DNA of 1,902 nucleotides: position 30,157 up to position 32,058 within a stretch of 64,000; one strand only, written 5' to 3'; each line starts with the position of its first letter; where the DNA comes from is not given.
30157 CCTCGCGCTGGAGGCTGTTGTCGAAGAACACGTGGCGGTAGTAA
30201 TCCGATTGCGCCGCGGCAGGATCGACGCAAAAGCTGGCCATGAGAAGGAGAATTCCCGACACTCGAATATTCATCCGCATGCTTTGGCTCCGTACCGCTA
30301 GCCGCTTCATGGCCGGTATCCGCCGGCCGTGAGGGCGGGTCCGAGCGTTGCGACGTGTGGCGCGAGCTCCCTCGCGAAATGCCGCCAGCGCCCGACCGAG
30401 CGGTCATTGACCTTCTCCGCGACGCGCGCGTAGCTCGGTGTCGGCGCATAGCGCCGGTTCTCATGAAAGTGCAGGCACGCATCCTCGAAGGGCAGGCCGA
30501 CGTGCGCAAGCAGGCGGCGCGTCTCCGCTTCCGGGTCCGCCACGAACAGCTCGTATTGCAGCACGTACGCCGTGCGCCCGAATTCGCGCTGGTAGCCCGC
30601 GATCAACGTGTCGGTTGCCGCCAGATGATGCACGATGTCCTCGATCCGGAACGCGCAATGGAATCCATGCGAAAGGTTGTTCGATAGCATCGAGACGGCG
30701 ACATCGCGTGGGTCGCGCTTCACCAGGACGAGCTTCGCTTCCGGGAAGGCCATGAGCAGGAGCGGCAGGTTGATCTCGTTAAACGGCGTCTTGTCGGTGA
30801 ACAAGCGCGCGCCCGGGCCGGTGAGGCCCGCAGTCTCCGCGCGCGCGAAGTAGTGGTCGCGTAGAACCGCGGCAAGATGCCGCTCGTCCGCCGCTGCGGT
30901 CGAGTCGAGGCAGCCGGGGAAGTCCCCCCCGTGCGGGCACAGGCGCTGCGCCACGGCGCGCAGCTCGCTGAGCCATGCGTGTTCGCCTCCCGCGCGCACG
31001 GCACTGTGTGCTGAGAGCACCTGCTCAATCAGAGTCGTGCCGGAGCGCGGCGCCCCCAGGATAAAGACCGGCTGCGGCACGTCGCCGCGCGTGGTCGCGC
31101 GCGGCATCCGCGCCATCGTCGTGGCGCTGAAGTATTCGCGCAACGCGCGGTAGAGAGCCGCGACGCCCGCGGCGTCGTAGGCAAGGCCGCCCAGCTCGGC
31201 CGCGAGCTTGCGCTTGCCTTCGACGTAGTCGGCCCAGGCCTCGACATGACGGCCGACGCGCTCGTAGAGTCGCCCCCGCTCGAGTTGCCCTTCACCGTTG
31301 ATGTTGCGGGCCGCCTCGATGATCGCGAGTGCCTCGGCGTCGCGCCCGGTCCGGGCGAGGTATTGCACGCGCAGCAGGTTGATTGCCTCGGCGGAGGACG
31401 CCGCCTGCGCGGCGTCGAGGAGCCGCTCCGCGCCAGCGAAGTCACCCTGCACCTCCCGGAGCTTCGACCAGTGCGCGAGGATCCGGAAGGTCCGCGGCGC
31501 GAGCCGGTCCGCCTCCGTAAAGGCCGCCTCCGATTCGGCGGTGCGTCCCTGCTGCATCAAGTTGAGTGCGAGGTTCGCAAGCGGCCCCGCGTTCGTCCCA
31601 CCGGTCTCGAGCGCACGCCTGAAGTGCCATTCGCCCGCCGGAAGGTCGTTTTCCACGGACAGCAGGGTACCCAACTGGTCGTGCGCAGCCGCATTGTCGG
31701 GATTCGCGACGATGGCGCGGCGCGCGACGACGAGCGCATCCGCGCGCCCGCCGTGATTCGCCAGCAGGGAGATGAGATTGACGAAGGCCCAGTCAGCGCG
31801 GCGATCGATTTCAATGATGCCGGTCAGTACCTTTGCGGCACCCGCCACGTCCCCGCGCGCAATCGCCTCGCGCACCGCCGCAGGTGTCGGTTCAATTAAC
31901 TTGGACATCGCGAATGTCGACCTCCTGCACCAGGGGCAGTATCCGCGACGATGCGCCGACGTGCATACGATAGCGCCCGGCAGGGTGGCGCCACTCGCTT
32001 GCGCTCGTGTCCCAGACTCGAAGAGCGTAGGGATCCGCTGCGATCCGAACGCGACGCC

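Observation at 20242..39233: Twelve-gene, largely translationally coupled minus-strand operon that interleaves a TonB-receptor glucan locus with a redox/tailoring enzyme set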

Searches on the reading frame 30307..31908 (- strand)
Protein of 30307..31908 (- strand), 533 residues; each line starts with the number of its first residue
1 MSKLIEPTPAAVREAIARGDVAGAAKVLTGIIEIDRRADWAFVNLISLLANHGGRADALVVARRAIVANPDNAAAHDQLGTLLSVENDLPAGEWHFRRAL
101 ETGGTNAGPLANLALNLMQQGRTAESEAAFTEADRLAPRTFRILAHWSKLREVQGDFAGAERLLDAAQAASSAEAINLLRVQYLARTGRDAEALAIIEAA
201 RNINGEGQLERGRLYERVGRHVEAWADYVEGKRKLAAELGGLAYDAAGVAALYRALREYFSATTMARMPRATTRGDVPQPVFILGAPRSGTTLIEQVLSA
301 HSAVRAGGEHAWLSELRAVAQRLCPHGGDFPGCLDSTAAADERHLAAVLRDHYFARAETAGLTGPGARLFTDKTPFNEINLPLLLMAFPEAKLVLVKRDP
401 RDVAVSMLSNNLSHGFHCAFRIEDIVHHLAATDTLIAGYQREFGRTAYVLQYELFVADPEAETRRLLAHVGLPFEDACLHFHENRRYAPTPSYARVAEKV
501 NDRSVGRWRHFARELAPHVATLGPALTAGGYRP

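Call 4: search_protein_families(library=pfam, proteins=[window:30307-31908:-], max_evalue=0.01)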
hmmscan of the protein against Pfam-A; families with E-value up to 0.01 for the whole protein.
window:30307-31908:- (533 aa): 7 families
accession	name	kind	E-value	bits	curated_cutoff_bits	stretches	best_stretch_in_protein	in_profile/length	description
PF13469.12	Sulfotransfer_3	-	2.3e-35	123.3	27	1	280-476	1-216/216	Sulfotransferase family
PF00685.33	Sulfotransfer_1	-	1.1e-09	38.6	22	1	279-476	2-185/255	Sulfotransferase domain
PF14559.12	TPR_19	-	3.3e-07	31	25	0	15-76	1-62/68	Tetratricopeptide repeat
PF13428.12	TPR_14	-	1.1e-05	26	23.5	0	41-81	3-43/44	Tetratricopeptide repeat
PF13431.12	TPR_17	-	0.00011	22.7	24.4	0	63-87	3-27/34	Tetratricopeptide repeat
PF07719.23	TPR_2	-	0.0012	19.2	27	0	110-133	4-27/34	Tetratricopeptide repeat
PF17784.7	Sulfotransfer_4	-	0.0044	17.3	22.8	0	382-426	82-126/215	Sulfotransferase domain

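Call 31: search_protein_families(library=ncbifam, proteins=[window:30307-31908:-], max_evalue=0.00001)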
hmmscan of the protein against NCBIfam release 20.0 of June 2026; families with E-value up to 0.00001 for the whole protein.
window:30307-31908:- (533 aa): 4 families
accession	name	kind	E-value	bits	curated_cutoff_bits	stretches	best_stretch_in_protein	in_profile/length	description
NF052394.1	NodProtNoeE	equivalog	9.4e-14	50.9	500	1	276-509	6-259/387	nodulation protein NoeE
TIGR02917.1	PEP_TPR_lipo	equivalog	4.6e-11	41.3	312.2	1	16-204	408-597/899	XrtA/PEP-CTERM system TPR-repeat protein PrsT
TIGR02521.1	type_IV_pilW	equivalog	2.1e-07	30.8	154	1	53-195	45-190/234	type IV pilus biogenesis/stability protein PilW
NF033758.1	gliding_GltE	equivalog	2.7e-07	29.9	225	1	39-140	221-323/411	adventurous gliding motility TPR repeat lipoprotein GltE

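Call 48: search_solved_structures(query=window:30307-31908:-, max_evalue=0.001)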
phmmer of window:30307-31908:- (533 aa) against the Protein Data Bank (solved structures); distinct sequences matched with E-value up to 0.001: 18.
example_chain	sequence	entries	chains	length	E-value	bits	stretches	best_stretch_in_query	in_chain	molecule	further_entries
9qhb_A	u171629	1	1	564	6.8e-15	58.2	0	18-158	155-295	Engineered tetratricopeptide repeat protein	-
9wwe_A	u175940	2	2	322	2.7e-14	56.3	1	279-533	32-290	Protein-tyrosine sulfotransferase 2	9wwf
3ap1_A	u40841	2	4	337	3.1e-14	56.1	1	279-533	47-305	Protein-tyrosine sulfotransferase 2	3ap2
3ap3_A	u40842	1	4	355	3.4e-14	55.9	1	279-533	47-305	Protein-tyrosine sulfotransferase 2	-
8w5z_A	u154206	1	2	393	2.7e-13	53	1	275-533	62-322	Protein-tyrosine sulfotransferase (Fragment)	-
9wp1_A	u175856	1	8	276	4.6e-13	52.2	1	278-499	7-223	Protein-tyrosine sulfotransferase 1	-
5wrj_A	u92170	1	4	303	4.8e-13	52.1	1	276-499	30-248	Protein-tyrosine sulfotransferase 1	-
5wri_A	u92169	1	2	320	5.7e-13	51.9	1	276-499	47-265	Protein-tyrosine sulfotransferase 1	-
1w3b_A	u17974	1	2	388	1.7e-09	40.4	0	34-163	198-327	UDP-N-ACETYLGLUCOSAMINE--PEPTIDE N-ACETYLGLUCOSAMINYLTRANSFERASE 110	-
6eou_A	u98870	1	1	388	2.3e-09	40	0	34-163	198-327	UDP-N-acetylglucosamine--peptide N-acetylglucosaminyltransferase 110 kDa subunit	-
7yeh_B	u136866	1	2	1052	2.6e-09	39.8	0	35-164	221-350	UDP-N-acetylglucosamine--peptide N-acetylglucosaminyltransferase 110 kDa subunit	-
7yea_A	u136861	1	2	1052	2.6e-09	39.8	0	35-164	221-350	UDP-N-acetylglucosamine--peptide N-acetylglucosaminyltransferase 110 kDa subunit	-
7ntf_A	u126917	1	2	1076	2.8e-09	39.7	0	34-165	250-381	Isoform 1 of UDP-N-acetylglucosamine--peptide N-acetylglucosaminyltransferase 110 kDa subu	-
8bu0_A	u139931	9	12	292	1.2e-07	34.3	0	18-158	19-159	Consensus tetratricopeptide repeat protein | Crystal structure of an 8-repeat consensus TPR superhelix with Zinc. | Monomer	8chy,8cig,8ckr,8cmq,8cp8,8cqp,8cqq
9qhc_A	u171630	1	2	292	7.1e-07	31.8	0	18-157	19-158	Engineered tetratricopeptide repeat protein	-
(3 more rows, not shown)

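Call 74: search_dna_similar(query=window:30307-31908:-, collection=plasmids, mode=protein, max_evalue=1e-15, max_rows=20)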
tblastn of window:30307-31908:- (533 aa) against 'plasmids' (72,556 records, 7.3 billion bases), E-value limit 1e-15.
Records with a match: 58; places in all: 65; records where one place covers at least 80% of the query: 14.
Best place of each record, by identity: <60% 58.
By first word of the organism name: Ralstonia 15; Pseudoalteromonas 10; Novosphingobium 9; Azospirillum 7; Komagataeibacter 2; Thalassospira 1; Enterobacter 1; Kluyvera 1; Methylovirgula 1; Lelliottia 1; and 10 more.
By predicted mobility (MOB-suite, as given by PLSDB): non-mobilizable 53; mobilizable 3; conjugative 2.
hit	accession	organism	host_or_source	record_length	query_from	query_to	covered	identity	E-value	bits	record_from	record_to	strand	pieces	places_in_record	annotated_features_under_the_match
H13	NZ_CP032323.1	Azospirillum argentinense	soil sample,Agricultural field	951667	41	531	92%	40.0%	1e-71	256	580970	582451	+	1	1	sulfotransferase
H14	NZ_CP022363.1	Azospirillum sp. TSH58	single cell,paddy soils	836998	41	531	92%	38.6%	4e-67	243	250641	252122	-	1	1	sulfotransferase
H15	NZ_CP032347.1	Azospirillum brasilense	soil sample,Agricultural field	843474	44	531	92%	38.8%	3e-64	234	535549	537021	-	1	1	sulfotransferase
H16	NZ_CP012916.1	Azospirillum brasilense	Digitaria eriantha,microbe,root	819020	41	531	92%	38.0%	3e-64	234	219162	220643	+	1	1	sulfotransferase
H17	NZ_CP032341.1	Azospirillum brasilense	soil sample,Agricultural field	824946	41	531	92%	38.0%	3e-64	234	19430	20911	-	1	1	sulfotransferase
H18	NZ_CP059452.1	Azospirillum brasilense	Prokaryotes,soil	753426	44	531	92%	38.2%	2e-66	241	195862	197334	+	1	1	sulfotransferase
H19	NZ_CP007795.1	Azospirillum argentinense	Triticum aestivum L.,Root,wheat ...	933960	44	531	92%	37.5%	9e-64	233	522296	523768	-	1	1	sulfotransferase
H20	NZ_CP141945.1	Novosphingobium sp. RL4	Rheum palmatum L.,Single ...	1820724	15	528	96%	28.2%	4e-25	117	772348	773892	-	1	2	none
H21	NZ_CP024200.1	Thalassospira marina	-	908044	3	517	97%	26.8%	1e-25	119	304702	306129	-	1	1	tetratricopeptide repeat-containing sulfotransferase family protein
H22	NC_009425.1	Enterobacter sp. 638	-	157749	16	523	95%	26.3%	7e-27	123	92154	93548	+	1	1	tetratricopeptide repeat-containing sulfotransferase family protein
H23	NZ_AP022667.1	Kluyvera ascorbata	-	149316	57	523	88%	28.6%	2e-27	124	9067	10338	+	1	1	tetratricopeptide repeat-containing sulfotransferase family protein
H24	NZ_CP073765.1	Methylovirgula sp. HY1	soil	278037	24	523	94%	26.7%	2e-30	134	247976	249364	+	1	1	tetratricopeptide repeat protein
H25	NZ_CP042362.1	Lelliottia amnigena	soil,potato rhizosphere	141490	16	523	95%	26.1%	1e-26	122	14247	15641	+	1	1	tetratricopeptide repeat-containing sulfotransferase family protein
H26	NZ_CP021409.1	Pacificitalea manganoxidans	cell culture,sediment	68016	58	524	88%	27.4%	2e-21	105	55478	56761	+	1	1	tetratricopeptide repeat-containing sulfotransferase family protein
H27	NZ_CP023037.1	Komagataeibacter saccharivorans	vinegar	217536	184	523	64%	30.0%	6e-20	101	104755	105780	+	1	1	tetratricopeptide repeat-containing sulfotransferase family protein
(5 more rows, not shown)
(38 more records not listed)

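Call 77: get_annotated_region(hit=H13, flank=10000)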
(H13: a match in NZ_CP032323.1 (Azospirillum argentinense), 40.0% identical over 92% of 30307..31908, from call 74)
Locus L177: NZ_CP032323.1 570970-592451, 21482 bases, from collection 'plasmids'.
description: Azospirillum argentinense strain MTCC4035 plasmid p2, complete sequence
organism: Azospirillum argentinense (NCBI taxid 2970906)
taxonomy: Bacteria; Pseudomonadota; Alphaproteobacteria; Rhodospirillales; Azospirillaceae; Azospirillum; Azospirillum argentinense
host: -; source: soil sample,Agricultural field; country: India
typing (MOB-suite, as given by PLSDB): non-mobilizable
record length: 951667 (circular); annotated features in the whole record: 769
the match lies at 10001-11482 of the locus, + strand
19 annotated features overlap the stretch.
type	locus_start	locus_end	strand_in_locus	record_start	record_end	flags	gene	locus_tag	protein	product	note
CDS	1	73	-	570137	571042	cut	-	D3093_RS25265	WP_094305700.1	LysR substrate-binding domain-containing protein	-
CDS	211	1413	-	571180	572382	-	-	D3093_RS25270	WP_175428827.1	CaiB/BaiF CoA-transferase family protein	-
CDS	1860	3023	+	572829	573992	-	-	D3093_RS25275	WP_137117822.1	acetyl-CoA acetyltransferase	-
CDS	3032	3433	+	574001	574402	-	-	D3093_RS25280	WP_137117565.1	OB-fold domain-containing protein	-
CDS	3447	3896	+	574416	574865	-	-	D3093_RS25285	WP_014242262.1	MaoC/PaaZ C-terminal domain-containing protein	-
CDS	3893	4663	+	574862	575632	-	fabG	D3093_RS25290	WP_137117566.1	3-oxoacyl-ACP reductase FabG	-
CDS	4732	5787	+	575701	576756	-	-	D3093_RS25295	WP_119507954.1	extracellular solute-binding protein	-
CDS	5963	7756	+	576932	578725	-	-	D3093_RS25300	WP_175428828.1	iron ABC transporter permease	GO:0006826 - iron ion transport [Evidence IEA]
CDS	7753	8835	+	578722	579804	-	-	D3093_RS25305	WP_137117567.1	ABC transporter ATP-binding protein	-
CDS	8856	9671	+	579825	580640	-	-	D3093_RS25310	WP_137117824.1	enoyl-CoA hydratase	-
CDS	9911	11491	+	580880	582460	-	-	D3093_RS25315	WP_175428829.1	sulfotransferase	-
CDS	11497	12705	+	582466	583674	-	-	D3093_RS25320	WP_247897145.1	tetratricopeptide repeat protein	-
CDS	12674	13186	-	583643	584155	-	-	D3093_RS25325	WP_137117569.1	invasion associated locus B family protein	-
CDS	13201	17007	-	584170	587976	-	-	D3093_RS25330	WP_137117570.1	autotransporter outer membrane beta-barrel domain-containing protein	-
CDS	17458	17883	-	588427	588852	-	-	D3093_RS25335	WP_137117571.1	OsmC family protein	GO:0006972 - hyperosmotic response [Evidence IEA]; GO:0033194 - response to hydroperoxide [Evidence IEA]; GO:0006979 - ...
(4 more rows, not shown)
